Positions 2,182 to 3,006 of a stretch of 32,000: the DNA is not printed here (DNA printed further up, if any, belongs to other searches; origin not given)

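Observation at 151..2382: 159-bp direct repeats bracket the GmrSD-like gene and duplicate the 5' end of the downstream gene, giving a cassette-capture footprint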

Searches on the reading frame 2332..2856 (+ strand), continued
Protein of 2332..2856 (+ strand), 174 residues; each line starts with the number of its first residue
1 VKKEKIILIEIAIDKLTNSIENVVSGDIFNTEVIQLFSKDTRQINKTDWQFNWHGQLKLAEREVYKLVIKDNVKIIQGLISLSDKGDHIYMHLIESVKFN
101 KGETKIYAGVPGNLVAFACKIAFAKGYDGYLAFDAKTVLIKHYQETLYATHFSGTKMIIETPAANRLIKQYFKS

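Call 48: search_protein_families(library=pfam, proteins=[L105:1272-1760:+, L105:1880-2308:+, L105:3440-3907:+, L105:3975-4634:+, L105:4812-5204:+, L105:5338-5805:+, L105:8603-9349:+, L105:9440-10828:+, L105:11048-11443:+, L105:11650-12150:+], max_evalue=0.001)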
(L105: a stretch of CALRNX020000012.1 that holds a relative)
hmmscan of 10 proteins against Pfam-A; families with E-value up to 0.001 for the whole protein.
L105:1272-1760:+ (162 aa): 1 family
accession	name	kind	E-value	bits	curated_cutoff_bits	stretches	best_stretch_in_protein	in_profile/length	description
PF24716.1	WapI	-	1.9e-34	119.3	27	1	3-146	2-138/138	Immunity protein WapI-like family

L105:1880-2308:+ (142 aa): 0 families

L105:3440-3907:+ (155 aa): 0 families

L105:3975-4634:+ (219 aa): 0 families

L105:4812-5204:+ (130 aa): 1 family
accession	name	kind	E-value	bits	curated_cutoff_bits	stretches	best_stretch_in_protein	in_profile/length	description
PF14106.11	DUF4279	-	1.1e-05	26.1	25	1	18-117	8-116/116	Domain of unknown function (DUF4279)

L105:5338-5805:+ (155 aa): 0 families

L105:8603-9349:+ (248 aa): 0 families

L105:9440-10828:+ (462 aa): 3 families
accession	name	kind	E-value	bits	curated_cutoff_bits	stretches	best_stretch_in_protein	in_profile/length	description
PF25594.1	GldB_lipo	-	1.3e-08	35.3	27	1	66-326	32-297/309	Gliding motility protein GldB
PF13205.12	Big_5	-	0.00023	22.3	23.6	1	357-460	3-105/105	Bacterial Ig-like domain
PF10026.15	DUF2268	-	0.00071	19.6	23.6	0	213-316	70-182/195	Predicted Zn-dependent protease (DUF2268)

L105:11048-11443:+ (131 aa): 0 families

L105:11650-12150:+ (166 aa): 0 families

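Call 67: search_solved_structures(query=A3, max_evalue=1)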
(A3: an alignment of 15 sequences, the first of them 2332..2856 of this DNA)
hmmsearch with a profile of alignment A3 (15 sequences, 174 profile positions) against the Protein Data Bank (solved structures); distinct sequences matched with E-value up to 1: 0.

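Call 72: predict_structure(alignment_id=A4)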
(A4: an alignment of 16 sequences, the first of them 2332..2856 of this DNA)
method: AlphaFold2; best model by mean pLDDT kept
length: 174 residues; sequences in the alignment: 16
mean_pLDDT: 48.7   pTM: 0.52
mean pLDDT of the five models: 48.7, 45.0, 41.4, 38.3, 32.3
residues with pLDDT >= 90: 0; 70-90: 23; 50-70: 66; < 50: 85
segments of 3 or more residues with pLDDT < 50: 1-59, 86-109
pLDDT, mean of each block of 10 residues (from residue 1): 31 31 32 28 36 43 54 52 50 38 39 68 66 55 61 64 75 62
secondary structure, 60 per line:
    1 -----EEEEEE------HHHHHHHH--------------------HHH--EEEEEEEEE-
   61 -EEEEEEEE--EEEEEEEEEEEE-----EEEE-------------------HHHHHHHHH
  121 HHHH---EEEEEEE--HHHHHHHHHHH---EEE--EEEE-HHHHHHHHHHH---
elements in order: E6-11 H18-25 E51-59 E62-69 E72-83 E89-92 H112-124 E128-134 H137-147 E151-153 E156-159 H161-171

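Call 73: search_protein_families(library=pfam, alignment_id=A3, max_evalue=5)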
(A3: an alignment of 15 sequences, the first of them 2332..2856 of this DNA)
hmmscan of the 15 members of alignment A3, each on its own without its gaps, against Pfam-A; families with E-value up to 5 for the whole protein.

A. member 1, window:2332-2856:+ (174 aa): 1 family
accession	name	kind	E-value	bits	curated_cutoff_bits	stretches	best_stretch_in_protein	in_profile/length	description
PF17162.9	DUF5118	-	0.045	14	27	1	65-91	4-30/50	Domain of unknown function (DUF5118)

B. families by the number of members that match (of 15 scanned): 8 families
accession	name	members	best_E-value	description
PF20541.3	DUF6756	2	0.0041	Family of unknown function (DUF6756)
PF01597.25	GCV_H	1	0.033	Glycine cleavage H-protein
PF17162.9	DUF5118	1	0.045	Domain of unknown function (DUF5118)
PF17212.9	Tube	1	0.091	Tail tubular protein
PF00274.25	Glycolytic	1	0.13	Fructose-bisphosphate aldolase class-I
PF13884.11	Peptidase_S74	1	0.15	Chaperone of endosialidase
PF05988.18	DUF899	1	0.16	Bacterial protein of unknown function (DUF899)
PF18075.7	FtsX_ECD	1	0.17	FtsX extracellular domain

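Call 74: search_protein_families(library=pfam, proteins=[L096:6527-6706:+, L105:6534-6698:+, L001:1878-2231:+, L001:68-724:-], max_evalue=5)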
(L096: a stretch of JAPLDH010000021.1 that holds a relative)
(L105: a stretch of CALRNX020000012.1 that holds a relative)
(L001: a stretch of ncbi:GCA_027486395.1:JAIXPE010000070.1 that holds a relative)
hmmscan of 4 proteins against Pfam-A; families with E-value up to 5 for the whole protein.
L096:6527-6706:+ (59 aa): 0 families

L105:6534-6698:+ (54 aa): 0 families

L001:1878-2231:+ (117 aa): 5 families
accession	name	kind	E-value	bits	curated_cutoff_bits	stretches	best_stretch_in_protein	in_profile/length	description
PF12844.13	HTH_19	-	7e-05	23.1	30.2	1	22-76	1-53/64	Helix-turn-helix domain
PF13560.12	HTH_31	-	0.00011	22.8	27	1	21-59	2-40/64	Helix-turn-helix domain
PF01381.28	HTH_3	-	0.00039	20.8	23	1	25-57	1-33/55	Helix-turn-helix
PF00318.25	Ribosomal_S2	-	0.0038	16.9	26.1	1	32-112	63-142/216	Ribosomal protein S2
PF11005.13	DUF2844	-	0.031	14.6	22.4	1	9-57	56-106/130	Protein of unknown function (DUF2844)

L001:68-724:- (218 aa): 0 families

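Call 97: find_related_loci(query=window:2332-2856:+, collection=viral_contigs, flank=5000)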
Query window:2332-2856:+ (174 aa) in viral_contigs; peptide patterns used: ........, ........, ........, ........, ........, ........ (x = any residue, [..] = any of these).
55 stretches matched a pattern, but none encodes a relative of the query by tblastn (E <= 1e-3).

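Call 100: find_homologous_proteins(query=L106:6001-6525:+)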
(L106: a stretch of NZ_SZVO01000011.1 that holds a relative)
Query L106:6001-6525:+ (175 aa): 7986 proteins with E <= 0.001 among 8000 candidates; the best 120 are listed.
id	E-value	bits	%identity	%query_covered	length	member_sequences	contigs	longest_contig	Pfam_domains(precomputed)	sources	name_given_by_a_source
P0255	5.9e-112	389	100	100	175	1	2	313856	-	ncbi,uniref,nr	ncbi:hypothetical protein [Dyadobacter frigoris]|uniref:Uncharacterized protein n=1 Tax=Dyadobacter 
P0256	4.0e-82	292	75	100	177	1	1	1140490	-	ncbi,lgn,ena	-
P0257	1.0e-80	287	73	99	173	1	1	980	-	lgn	-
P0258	7.4e-79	281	72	99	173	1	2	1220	-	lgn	-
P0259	7.6e-79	281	72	99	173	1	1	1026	-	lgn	-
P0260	2.3e-78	279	70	99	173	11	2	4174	-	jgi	-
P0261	1.4e-77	277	70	99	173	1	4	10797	-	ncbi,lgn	-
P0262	1.8e-77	276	71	99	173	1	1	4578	-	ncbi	-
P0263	2.6e-77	276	70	99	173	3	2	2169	-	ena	-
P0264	2.9e-77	276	69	99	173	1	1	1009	-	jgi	jgi:hypothetical protein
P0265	8.3e-77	274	70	99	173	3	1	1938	-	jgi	-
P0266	1.1e-76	274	69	98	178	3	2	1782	-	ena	-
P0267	1.3e-76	274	69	99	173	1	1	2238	-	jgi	jgi:hypothetical protein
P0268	2.2e-76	273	69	98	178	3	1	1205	-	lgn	-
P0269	2.5e-76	273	69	99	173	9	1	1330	-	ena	-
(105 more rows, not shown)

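Call 106: predict_structure(alignment_id=A6)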
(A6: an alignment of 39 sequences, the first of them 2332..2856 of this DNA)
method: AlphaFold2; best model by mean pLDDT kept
length: 174 residues; sequences in the alignment: 39
mean_pLDDT: 79.5   pTM: 0.78
mean pLDDT of the five models: 79.5, 73.3, 72.5, 71.9, 69.9
residues with pLDDT >= 90: 56; 70-90: 78; 50-70: 25; < 50: 15
segments of 3 or more residues with pLDDT < 50: 1-8, 103-105
pLDDT, mean of each block of 10 residues (from residue 1): 43 57 73 87 75 76 87 84 94 73 56 92 95 88 90 93 94 73
secondary structure, 60 per line:
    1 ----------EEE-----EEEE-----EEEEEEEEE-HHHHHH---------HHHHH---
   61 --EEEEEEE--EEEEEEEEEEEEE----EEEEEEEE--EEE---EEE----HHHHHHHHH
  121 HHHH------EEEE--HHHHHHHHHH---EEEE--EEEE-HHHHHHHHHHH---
elements in order: E11-13 E19-22 E28-36 H38-43 H53-57 E63-69 E72-84 E89-96 E99-101 E105-107 H112-124 E131-134 H137-146 E150-153 E156-159 H161-171

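Call 109: fold_search(model_id=the predicted structure, library=pdb)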
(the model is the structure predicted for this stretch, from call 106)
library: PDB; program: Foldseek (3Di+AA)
matches with E <= 10: 560; with E <= 0.001: 16
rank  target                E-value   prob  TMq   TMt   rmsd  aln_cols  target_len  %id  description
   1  9evq_A                4.8e-05  1.00  0.52  0.44   7.6       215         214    8  Crystal structure of the kinetoplastid kinetochore protein KKT23 acetyltransferase domain from Trypanosoma brucei (released 2024-08-28)
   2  9f5q_B                7.0e-05  1.00  0.51  0.43   7.5       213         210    9  Crystal structure of selenomethionine-labelled kinetoplastid kinetochore protein KKT23 acetyltransferase domain from T (released 2024-08-28)
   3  7ak9_B                8.4e-05  1.00  0.54  0.57   5.3       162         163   14  Structure of Salmonella TacT3 toxin bound to TacA3 antitoxin C-terminal peptide (released 2021-08-18)
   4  6gtq_B                1.4e-04  1.00  0.54  0.58   5.5       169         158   12  Structure of the AtaT Y144F mutant toxin bound to the C-terminus of the antitoxin AtaR (released 2019-03-06)
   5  6gtr_B                1.5e-04  1.00  0.56  0.61   4.9       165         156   12  Structure of the AtaT Y144F mutant toxin bound to the C-terminus of the antitoxin AtaR and Acetyl-CoA (released 2019-03-06)
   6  7ak9_A                1.6e-04  1.00  0.54  0.57   5.0       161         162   13  Structure of Salmonella TacT3 toxin bound to TacA3 antitoxin C-terminal peptide (released 2021-08-18)
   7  5zgn_C                2.1e-04  1.00  0.56  0.61   4.8       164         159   15  The crystal structure of KacTA-DNA complex (released 2019-04-03)
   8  4ava                  2.7e-04  1.00  0.45  0.27   8.2       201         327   10  Crystal structure of protein lysine acetyltransferase Rv0998 from Mycobacterium tuberculosis (released 2012-07-11)
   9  6ajm_B                3.2e-04  1.00  0.53  0.58   4.8       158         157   13  Crystal structure of apo AtaTR (released 2019-01-02)
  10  6g96_B                4.1e-04  1.00  0.54  0.54   5.3       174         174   13  Crystal structure of TacT3 (tRNA acetylating toxin) from Salmonella (released 2018-05-16)
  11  6gtq_A                4.9e-04  1.00  0.54  0.58   5.4       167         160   13  Structure of the AtaT Y144F mutant toxin bound to the C-terminus of the antitoxin AtaR (released 2019-03-06)
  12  6g96_A                5.2e-04  1.00  0.52  0.52   5.8       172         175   13  Crystal structure of TacT3 (tRNA acetylating toxin) from Salmonella (released 2018-05-16)
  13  6gtr_A                6.2e-04  1.00  0.52  0.56   5.8       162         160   12  Structure of the AtaT Y144F mutant toxin bound to the C-terminus of the antitoxin AtaR and Acetyl-CoA (released 2019-03-06)
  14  6cw2_D                7.0e-04  1.00  0.41  0.32   8.1       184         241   10  Crystal structure of a yeast SAGA transcriptional coactivator Ada2/Gcn5 HAT subcomplex, crystal form 1 (released 2018-09-19)
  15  5h84                  8.4e-04  1.00  0.44  0.46   6.5       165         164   13  Human Gcn5 bound to propionyl-CoA (released 2016-03-23)
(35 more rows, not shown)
